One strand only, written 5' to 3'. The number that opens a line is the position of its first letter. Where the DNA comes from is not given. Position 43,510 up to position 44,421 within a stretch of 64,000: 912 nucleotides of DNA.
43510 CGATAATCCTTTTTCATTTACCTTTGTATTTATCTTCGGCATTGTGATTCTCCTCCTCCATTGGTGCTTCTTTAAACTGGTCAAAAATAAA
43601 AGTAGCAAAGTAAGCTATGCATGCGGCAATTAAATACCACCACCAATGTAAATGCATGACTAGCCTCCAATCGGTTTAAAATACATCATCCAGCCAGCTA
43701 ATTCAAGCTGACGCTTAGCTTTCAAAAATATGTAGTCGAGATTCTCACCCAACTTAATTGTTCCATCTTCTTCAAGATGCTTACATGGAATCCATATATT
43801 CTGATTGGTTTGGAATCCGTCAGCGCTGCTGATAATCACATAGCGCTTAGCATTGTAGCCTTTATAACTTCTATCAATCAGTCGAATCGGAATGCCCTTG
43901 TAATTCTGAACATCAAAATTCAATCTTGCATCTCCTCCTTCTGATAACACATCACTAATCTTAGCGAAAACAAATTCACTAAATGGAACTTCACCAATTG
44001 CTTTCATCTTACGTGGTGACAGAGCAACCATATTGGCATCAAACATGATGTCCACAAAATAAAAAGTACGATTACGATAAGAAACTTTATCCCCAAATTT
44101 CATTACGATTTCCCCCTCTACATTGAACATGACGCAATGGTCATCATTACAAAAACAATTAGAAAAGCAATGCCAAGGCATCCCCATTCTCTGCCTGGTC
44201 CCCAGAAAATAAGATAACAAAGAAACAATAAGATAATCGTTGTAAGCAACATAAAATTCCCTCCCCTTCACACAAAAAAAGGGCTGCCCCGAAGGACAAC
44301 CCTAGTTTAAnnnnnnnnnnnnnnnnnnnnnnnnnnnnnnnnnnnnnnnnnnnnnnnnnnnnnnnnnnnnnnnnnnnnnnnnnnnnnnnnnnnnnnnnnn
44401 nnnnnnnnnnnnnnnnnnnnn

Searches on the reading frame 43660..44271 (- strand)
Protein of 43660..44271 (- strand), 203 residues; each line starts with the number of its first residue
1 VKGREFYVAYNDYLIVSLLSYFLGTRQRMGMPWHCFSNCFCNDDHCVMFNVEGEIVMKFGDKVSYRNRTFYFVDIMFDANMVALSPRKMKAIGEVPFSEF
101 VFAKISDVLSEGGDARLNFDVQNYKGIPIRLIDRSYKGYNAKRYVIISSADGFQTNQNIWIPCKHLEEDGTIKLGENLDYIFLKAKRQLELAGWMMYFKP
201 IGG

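Call 72: search_protein_families(library=phrogs, proteins=[window:43660-44271:-], max_evalue=0.00001)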
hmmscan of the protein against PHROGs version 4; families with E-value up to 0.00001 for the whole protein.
window:43660-44271:- (203 aa): 1 family
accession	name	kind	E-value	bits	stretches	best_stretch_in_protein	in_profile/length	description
phrog_7070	-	unknown function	3e-30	105.4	1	117-199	3-79/91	-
